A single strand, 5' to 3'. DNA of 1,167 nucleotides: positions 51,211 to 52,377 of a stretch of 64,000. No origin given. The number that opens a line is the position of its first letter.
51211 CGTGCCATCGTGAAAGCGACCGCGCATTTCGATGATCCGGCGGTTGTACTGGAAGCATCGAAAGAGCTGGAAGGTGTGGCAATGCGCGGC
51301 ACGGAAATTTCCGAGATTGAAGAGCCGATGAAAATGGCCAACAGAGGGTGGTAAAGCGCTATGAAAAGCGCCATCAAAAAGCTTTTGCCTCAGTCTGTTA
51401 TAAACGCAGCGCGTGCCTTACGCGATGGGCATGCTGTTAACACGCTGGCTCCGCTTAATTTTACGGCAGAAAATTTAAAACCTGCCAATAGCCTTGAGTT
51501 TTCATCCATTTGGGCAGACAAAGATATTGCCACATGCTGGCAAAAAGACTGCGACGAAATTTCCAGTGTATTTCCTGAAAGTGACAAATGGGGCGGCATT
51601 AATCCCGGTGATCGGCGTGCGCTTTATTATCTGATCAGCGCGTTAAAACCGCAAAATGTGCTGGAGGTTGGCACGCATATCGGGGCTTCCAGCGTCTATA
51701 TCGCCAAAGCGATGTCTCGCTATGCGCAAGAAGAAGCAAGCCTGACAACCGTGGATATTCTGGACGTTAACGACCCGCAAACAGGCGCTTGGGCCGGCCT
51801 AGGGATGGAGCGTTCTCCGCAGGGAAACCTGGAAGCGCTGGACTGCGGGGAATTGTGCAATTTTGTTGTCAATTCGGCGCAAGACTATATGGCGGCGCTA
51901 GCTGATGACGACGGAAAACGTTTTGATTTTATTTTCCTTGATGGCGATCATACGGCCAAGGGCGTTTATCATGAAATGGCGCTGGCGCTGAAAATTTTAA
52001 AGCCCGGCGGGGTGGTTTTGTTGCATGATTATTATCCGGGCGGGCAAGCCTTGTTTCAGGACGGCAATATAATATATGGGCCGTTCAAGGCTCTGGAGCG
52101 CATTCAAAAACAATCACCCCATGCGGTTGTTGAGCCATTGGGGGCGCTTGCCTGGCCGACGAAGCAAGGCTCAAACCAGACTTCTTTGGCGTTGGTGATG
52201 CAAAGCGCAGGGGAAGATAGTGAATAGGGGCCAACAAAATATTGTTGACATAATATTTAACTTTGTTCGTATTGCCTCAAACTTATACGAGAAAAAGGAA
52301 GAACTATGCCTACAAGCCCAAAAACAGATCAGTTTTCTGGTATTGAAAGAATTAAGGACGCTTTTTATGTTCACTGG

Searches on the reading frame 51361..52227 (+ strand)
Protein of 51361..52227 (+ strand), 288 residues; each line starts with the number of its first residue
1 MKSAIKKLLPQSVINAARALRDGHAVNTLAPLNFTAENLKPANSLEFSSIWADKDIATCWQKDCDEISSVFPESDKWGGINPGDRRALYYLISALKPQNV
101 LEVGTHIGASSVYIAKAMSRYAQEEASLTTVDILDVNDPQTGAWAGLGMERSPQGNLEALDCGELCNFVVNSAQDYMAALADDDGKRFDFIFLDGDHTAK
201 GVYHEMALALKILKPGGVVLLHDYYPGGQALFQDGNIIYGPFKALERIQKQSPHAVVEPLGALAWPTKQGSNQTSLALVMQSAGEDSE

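Call 92: search_protein_families(library=pfam, proteins=[window:51361-52227:+], max_evalue=0.01)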
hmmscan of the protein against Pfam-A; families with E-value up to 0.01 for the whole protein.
window:51361-52227:+ (288 aa): 4 families
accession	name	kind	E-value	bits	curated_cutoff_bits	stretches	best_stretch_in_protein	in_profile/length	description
PF13578.12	Methyltransf_24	-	2.7e-18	67.2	26.3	1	101-224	1-105/105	Methyltransferase domain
PF04989.18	RMNT_CmcI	-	1e-07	32.4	23.2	1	86-250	22-178/206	Rhamnosyl O-methyltransferase/CmcI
PF01596.23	Methyltransf_3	-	4.9e-07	29.7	22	1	87-223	35-154/204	O-methyltransferase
PF13489.12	Methyltransf_23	-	0.0026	17.9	27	1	95-224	21-119/164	Methyltransferase domain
